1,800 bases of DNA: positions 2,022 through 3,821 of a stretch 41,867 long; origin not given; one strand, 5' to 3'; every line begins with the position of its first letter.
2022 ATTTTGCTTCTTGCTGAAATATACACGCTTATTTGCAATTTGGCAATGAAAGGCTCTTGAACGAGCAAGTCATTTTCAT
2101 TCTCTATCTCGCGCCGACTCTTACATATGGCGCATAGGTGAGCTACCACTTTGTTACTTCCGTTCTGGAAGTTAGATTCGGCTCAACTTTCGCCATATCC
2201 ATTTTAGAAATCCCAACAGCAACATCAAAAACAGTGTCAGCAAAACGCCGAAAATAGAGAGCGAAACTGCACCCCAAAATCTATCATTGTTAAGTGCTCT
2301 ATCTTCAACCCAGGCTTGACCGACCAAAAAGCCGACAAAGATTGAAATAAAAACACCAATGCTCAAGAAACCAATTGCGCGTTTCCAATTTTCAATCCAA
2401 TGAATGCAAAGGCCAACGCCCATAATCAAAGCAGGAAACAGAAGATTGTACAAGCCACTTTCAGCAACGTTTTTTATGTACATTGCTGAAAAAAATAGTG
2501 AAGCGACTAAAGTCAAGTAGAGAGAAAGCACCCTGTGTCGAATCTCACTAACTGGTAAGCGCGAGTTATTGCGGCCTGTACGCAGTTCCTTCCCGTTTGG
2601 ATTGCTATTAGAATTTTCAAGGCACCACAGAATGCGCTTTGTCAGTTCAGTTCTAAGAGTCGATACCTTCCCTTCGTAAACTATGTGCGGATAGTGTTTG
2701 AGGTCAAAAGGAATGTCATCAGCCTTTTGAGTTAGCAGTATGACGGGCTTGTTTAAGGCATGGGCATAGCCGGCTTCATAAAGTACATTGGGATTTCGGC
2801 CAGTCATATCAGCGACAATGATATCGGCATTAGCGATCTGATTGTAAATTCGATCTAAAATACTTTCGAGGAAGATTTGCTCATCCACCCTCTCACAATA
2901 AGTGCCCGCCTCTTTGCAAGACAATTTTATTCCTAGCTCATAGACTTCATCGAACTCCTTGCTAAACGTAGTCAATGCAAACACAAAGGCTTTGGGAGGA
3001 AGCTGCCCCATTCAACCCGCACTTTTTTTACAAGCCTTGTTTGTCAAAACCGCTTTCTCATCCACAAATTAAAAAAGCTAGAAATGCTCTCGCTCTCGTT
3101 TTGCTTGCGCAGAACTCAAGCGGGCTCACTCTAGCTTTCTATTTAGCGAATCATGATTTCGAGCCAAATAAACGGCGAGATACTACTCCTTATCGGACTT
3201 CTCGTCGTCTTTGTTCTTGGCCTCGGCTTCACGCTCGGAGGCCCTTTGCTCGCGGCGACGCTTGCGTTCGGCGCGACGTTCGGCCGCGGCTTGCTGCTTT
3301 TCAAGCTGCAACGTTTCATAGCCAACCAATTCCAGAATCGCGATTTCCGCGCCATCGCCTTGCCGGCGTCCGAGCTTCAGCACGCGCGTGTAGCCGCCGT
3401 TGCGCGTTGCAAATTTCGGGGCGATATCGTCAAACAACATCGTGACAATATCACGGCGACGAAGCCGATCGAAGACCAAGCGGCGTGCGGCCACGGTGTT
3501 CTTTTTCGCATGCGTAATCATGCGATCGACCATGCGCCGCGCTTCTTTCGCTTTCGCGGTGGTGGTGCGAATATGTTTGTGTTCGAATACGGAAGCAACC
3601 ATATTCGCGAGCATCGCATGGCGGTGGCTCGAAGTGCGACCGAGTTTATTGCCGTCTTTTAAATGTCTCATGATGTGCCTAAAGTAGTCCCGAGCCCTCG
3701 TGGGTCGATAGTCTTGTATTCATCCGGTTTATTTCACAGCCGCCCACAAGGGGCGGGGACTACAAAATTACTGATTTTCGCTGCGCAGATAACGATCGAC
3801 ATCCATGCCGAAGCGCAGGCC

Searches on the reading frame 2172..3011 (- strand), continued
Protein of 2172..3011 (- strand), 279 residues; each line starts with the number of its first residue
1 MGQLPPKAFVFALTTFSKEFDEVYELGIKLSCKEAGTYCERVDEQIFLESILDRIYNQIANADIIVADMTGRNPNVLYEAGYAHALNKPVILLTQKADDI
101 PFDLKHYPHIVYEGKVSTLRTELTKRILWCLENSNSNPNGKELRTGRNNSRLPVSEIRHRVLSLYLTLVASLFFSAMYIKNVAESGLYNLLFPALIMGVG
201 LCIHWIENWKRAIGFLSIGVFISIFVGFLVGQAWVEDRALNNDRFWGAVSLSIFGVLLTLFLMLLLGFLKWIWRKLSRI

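Call 76: search_solved_structures(query=A1, max_evalue=1, show_alignments=5)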
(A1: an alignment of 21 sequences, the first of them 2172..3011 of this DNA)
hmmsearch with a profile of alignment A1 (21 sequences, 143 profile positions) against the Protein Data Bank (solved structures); distinct sequences matched with E-value up to 1: 13.
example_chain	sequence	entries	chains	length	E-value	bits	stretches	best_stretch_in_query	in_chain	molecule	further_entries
2klh_A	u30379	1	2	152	0.0058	19.3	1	54-97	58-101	c-Myc-responsive protein Rcl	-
4fyh_A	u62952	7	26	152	0.01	18.6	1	54-97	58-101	Deoxyribonucleoside 5'-monophosphate N-glycosidase | 2'-deoxynucleoside 5'-phosphate N-hydrolase 1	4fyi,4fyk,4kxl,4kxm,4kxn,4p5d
8rpt_B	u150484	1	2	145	0.011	18.4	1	55-97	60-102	2'-deoxynucleoside 5'-phosphate N-hydrolase 1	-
2khz_A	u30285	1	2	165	0.017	17.8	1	56-97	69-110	c-Myc-responsive protein Rcl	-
8rps_C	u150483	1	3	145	0.017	17.8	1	57-97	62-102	2'-deoxynucleoside 5'-phosphate N-hydrolase 1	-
9da1_A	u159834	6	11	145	0.022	17.4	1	60-97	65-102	5-hydroxymethyl-dUMP N-hydrolase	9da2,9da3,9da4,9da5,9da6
8os9_A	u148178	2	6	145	0.022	17.4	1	60-97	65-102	2'-deoxynucleoside 5'-phosphate N-hydrolase 1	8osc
8rqd_C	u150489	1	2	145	0.023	17.4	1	60-97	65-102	2'-deoxynucleoside 5'-phosphate N-hydrolase 1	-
8qhr_A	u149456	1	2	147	0.023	17.4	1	60-97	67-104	2'-deoxynucleoside 5'-phosphate N-hydrolase 1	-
4p5e_A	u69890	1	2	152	0.024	17.3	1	60-97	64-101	2'-deoxynucleoside 5'-phosphate N-hydrolase 1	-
9i3q_A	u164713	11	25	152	0.025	17.3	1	60-97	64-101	5-hydroxymethyl-dUMP N-hydrolase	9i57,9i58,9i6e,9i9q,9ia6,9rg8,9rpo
8qhq_A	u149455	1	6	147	0.12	15.1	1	60-97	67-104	2'-deoxynucleoside 5'-phosphate N-hydrolase 1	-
7o62_A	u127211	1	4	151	0.74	12.5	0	51-94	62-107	Chains: A,B,C,D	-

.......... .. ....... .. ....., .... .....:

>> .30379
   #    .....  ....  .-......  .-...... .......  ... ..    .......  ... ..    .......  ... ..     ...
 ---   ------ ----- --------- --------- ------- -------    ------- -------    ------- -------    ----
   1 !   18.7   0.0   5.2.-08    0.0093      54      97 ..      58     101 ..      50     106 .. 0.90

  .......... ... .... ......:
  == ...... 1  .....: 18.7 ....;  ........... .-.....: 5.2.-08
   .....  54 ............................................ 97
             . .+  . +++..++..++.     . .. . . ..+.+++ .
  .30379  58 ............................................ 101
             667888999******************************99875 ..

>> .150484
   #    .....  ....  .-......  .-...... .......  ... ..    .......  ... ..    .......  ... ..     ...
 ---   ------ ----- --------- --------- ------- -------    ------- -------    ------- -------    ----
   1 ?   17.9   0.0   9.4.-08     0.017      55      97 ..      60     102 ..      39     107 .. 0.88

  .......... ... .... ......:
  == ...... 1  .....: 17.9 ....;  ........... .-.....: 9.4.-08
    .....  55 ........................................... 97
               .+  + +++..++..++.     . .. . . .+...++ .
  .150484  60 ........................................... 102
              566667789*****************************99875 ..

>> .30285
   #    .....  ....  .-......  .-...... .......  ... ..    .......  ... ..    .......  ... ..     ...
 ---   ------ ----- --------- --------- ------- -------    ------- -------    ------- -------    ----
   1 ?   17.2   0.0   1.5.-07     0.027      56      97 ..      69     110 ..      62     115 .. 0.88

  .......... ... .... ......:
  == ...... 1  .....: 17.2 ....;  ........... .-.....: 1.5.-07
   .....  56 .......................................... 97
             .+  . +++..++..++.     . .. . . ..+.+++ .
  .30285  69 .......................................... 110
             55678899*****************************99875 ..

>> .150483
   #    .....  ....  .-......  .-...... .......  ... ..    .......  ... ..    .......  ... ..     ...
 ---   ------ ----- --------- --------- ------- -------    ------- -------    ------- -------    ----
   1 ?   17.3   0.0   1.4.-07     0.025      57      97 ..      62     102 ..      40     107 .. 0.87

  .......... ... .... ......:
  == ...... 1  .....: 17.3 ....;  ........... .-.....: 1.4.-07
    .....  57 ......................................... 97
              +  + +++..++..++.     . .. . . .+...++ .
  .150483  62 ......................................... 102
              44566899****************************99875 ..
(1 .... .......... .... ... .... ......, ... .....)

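Call 77: search_protein_families(library=phrogs, proteins=[L092:3716-5122:-, L103:6056-6865:-, L091:5316-6572:+], max_evalue=0.00001)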
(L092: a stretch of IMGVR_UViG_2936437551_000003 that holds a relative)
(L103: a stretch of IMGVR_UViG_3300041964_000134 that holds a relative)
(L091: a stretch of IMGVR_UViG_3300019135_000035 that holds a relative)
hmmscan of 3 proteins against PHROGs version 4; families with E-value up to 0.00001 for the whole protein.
L092:3716-5122:- (469 aa): 2 families
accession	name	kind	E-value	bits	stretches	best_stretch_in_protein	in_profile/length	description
phrog_21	-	head and packaging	7.3e-27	94.6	1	13-455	37-506/1362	portal protein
phrog_537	-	head and packaging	6.2e-09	36.4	1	282-459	30-212/233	portal protein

L103:6056-6865:- (270 aa): 2 families
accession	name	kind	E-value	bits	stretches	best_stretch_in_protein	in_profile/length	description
phrog_15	-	head and packaging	5.9e-29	102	1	18-227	336-547/1330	terminase large subunit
phrog_2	-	head and packaging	1.4e-07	31.7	1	68-234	269-411/807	terminase large subunit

L091:5316-6572:+ (419 aa): 5 families
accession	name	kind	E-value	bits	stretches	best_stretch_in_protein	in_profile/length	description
phrog_979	-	head and packaging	7.6e-33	115.1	1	237-412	410-602/642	terminase large subunit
phrog_38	-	head and packaging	4.4e-32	112.6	1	208-410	495-704/760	terminase large subunit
phrog_2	-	head and packaging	4.8e-25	89.4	1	20-369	262-550/807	terminase large subunit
phrog_5573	-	head and packaging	3.7e-13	50.5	1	196-388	18-213/250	terminase large subunit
phrog_7579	-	head and packaging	2.3e-10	41.1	1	25-240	6-219/239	terminase large subunit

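Call 80: search_protein_families(library=pfam, proteins=[L019:10001-11683:+, L067:808-2292:+, L016:10975-12054:+, L073:9989-10771:+, L104:2466-3428:+, L107:6863-7735:+, L065:9974-11041:+], max_evalue=0.01)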
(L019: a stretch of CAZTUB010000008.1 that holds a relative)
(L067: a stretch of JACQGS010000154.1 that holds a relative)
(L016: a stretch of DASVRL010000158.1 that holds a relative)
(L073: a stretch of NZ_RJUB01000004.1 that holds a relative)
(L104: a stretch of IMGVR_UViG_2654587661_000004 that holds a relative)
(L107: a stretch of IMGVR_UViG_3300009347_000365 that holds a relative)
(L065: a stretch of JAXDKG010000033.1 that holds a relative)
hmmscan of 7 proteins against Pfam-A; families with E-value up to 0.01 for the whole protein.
L019:10001-11683:+ (561 aa): 3 families
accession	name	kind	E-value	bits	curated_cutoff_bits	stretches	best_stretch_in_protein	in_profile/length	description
PF06299.18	DUF1045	-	2.8e-11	44.1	24.3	1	404-552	14-157/159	Protein of unknown function (DUF1045)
PF05014.21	Nuc_deoxyrib_tr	-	4.7e-07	30.4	28.8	1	48-100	49-103/117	Nucleoside 2-deoxyribosyltransferase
PF13563.12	2_5_RNA_ligase2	-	5.4e-07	30.2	27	1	389-548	27-150/152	2'-5' RNA ligase superfamily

L067:808-2292:+ (495 aa): 1 family
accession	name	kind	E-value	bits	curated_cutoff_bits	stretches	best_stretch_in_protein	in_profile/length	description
PF05014.21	Nuc_deoxyrib_tr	-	1.3e-05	25.7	28.8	1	38-99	40-102/117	Nucleoside 2-deoxyribosyltransferase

L016:10975-12054:+ (360 aa): 1 family
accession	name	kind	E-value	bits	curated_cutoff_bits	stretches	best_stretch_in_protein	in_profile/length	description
PF05014.21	Nuc_deoxyrib_tr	-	0.0097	16.5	28.8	0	49-107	43-102/117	Nucleoside 2-deoxyribosyltransferase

L073:9989-10771:+ (261 aa): 1 family
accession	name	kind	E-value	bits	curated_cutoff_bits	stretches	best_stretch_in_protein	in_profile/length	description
PF05014.21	Nuc_deoxyrib_tr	-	7.5e-05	23.3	28.8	1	52-94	58-102/117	Nucleoside 2-deoxyribosyltransferase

L104:2466-3428:+ (321 aa): 1 family
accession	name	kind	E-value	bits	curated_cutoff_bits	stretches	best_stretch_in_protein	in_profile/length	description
PF05014.21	Nuc_deoxyrib_tr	-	0.00015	22.3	28.8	1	234-282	52-102/117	Nucleoside 2-deoxyribosyltransferase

L107:6863-7735:+ (291 aa): 0 families

L065:9974-11041:+ (356 aa): 1 family
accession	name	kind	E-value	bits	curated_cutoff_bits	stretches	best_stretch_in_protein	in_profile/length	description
PF05014.21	Nuc_deoxyrib_tr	-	1.3e-06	28.9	28.8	1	55-104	52-103/117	Nucleoside 2-deoxyribosyltransferase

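Call 82: find_encoding_contigs(protein=P0010, flank=7000, max_places=1)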
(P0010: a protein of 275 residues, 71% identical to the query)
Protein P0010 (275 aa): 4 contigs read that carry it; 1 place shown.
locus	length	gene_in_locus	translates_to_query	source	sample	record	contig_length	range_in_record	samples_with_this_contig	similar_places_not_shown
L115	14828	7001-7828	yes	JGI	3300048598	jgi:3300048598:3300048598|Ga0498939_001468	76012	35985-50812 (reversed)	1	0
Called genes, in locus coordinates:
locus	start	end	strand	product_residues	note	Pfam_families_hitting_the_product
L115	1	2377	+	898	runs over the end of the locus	PF01841:Transglut_core, PF04473:DUF553 (weak)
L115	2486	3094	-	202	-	PF25084:LbH_EIF2B, PF24894:Hexapep_GlmU (faint), PF00132:Hexapep (faint), PF14602:Hexapep_2 (faint), PF25087:GMPPB_C, PF25084:LbH_EIF2B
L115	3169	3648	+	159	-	-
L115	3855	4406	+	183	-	PF07638:Sigma70_ECF, PF04542:Sigma70_r2, PF04545:Sigma70_r4, PF08281:Sigma70_r4_2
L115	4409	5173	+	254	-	PF13490:zf-HC2, PF13646:HEAT_2 (faint)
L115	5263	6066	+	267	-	PF13349:DUF4097 (faint)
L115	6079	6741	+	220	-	PF13349:DUF4097 (faint)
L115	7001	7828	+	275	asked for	PF05014:Nuc_deoxyrib_tr (weak)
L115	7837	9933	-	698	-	PF00041:fn3 (faint), PF13715:CarbopepD_reg_2 (weak), PF04616:Glyco_hydro_43, PF00754:F5_F8_type_C, PF22633:F5_F8_type_C_2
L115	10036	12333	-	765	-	PF00933:Glyco_hydro_3, PF01915:Glyco_hydro_3_C, PF14310:Fn3-like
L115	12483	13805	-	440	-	PF10091:Glycoamylase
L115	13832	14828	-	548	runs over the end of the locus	PF13205:Big_5, PF10091:Glycoamylase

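Call 83: find_encoding_contigs(protein=P0113, flank=7000, max_places=1)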
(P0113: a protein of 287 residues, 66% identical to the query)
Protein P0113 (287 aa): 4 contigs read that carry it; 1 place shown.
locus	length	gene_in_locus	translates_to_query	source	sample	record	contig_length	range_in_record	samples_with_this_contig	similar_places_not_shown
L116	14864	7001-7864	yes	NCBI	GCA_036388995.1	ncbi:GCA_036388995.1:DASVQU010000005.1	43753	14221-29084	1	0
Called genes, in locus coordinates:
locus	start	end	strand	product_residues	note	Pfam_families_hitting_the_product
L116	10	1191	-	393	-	PF01047:MarR (faint), PF13412:HTH_24 (weak), PF09339:HTH_IclR (faint), PF12802:MarR_2 (weak), PF00480:ROK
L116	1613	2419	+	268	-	PF05013:FGase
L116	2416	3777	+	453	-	PF01979:Amidohydro_1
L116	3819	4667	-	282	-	PF13557:Phenol_MetA_deg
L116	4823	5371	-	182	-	PF13302:Acetyltransf_3, PF00583:Acetyltransf_1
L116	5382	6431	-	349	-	PF01008:IF-2B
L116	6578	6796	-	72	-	-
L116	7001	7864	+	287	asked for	PF05014:Nuc_deoxyrib_tr (faint)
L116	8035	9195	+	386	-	-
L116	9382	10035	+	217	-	-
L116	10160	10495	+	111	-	-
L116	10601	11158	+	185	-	PF01661:Macro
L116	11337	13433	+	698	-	PF11897:DUF3417, PF00343:Phosphorylase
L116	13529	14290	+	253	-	PF06161:DUF975 (weak)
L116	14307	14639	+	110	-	PF11009:BrxC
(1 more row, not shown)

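Call 84: find_encoding_contigs(protein=P0060, flank=7000, max_places=1)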
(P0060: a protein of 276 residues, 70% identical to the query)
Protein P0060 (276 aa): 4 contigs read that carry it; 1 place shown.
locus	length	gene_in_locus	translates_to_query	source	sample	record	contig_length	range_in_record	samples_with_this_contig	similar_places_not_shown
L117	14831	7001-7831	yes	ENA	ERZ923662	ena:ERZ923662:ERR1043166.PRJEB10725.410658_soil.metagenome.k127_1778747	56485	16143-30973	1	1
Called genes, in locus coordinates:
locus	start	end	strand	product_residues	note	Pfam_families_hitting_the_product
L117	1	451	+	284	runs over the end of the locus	-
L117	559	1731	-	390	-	PF09314:DUF1972, PF13439:Glyco_transf_4, PF13579:Glyco_trans_4_4, PF00534:Glycos_transf_1, PF13692:Glyco_trans_1_4, PF13524:Glyco_trans_1_2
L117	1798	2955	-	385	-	PF13439:Glyco_transf_4, PF13579:Glyco_trans_4_4, PF20706:GT4-conflict, PF00534:Glycos_transf_1, PF13692:Glyco_trans_1_4, PF13524:Glyco_trans_1_2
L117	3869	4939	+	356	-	PF13432:TPR_16 (faint), PF13424:TPR_12 (faint), PF13174:TPR_6 (faint), PF13181:TPR_8 (faint), PF13371:TPR_9 (faint), PF13414:TPR_11 (faint), PF00515:TPR_1 (weak), PF07719:TPR_2 (weak)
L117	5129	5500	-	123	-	-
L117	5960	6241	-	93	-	PF13560:HTH_31 (weak), PF12844:HTH_19 (weak), PF01381:HTH_3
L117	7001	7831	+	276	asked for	-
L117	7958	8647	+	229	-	-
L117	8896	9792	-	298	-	PF03575:Peptidase_S51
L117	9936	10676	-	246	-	PF01351:RNase_HII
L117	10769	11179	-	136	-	PF01245:Ribosomal_L19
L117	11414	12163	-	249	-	PF01746:tRNA_m1G_MT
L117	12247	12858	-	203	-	PF01782:RimM, PF05239:PRC (weak), PF24986:PRC_RimM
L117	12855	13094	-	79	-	PF13083:KH_KhpA-B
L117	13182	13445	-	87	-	PF00886:Ribosomal_S16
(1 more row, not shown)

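Call 85: find_encoding_contigs(protein=P0051, flank=7000, max_places=1)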
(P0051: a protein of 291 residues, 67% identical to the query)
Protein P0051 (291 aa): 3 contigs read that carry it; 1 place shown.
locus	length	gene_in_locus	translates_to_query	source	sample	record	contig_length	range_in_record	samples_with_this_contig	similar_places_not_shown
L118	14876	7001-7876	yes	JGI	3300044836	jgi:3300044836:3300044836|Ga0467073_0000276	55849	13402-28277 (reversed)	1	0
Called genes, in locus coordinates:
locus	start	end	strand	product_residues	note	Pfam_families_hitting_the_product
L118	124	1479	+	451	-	PF12704:MacB_PCD, PF02687:FtsX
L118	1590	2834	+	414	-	PF12704:MacB_PCD, PF02687:FtsX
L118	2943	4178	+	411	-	PF12704:MacB_PCD, PF02687:FtsX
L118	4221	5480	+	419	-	PF12704:MacB_PCD, PF02687:FtsX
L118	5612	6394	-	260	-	PF04893:Yip1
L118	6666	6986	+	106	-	-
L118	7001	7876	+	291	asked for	PF05014:Nuc_deoxyrib_tr (weak)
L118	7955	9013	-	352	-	PF00005:ABC_tran, PF13304:AAA_21 (faint), PF08352:oligo_HPY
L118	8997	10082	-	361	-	PF00005:ABC_tran, PF13304:AAA_21, PF08352:oligo_HPY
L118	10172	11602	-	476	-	-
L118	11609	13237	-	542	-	PF01642:MM_CoA_mutase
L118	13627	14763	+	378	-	-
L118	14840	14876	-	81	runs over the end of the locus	-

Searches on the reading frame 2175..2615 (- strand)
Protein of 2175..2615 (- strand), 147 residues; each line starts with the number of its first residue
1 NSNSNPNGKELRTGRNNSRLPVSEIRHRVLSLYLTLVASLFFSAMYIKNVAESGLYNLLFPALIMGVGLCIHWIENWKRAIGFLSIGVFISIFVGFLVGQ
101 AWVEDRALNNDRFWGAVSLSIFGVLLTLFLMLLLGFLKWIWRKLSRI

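Call 10: find_homologous_proteins(query=window:2175-2615:-, max_evalue=0.01)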
Query seq(147 aa): 136 candidates shared short words with the query, none scored E <= 0.01.

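Call 54: search_protein_representatives(protein=window:2175-2606:-)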
Query: 144 residues. Proteins with E-value up to 0.001 (for the whole library): 1; up to 1e-10: 1; up to 1e-30: 1. The best 1 are listed.
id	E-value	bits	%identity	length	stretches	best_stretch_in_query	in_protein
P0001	2.4e-87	306.7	100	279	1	1-144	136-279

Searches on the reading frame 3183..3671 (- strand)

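Call 3: search_protein_families(library=pfam, proteins=[window:3183-3671:-], max_evalue=1)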
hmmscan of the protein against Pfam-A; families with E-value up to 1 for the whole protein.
window:3183-3671:- (162 aa): 4 families
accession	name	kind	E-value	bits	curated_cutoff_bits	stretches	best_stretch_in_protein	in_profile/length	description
PF01196.24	Ribosomal_L17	-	7.3e-37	126.6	27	1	20-116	1-97/97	Ribosomal protein L17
PF18932.5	DUF5681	-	0.049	14.7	27.5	1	7-73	11-75/77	Family of unknown function (DUF5681)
PF10883.13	DUF2681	-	0.068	13.9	28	1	108-150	10-52/90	Protein of unknown function (DUF2681)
PF13801.11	Metal_resist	-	0.33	11.6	29.2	0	120-153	39-72/125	Heavy-metal resistance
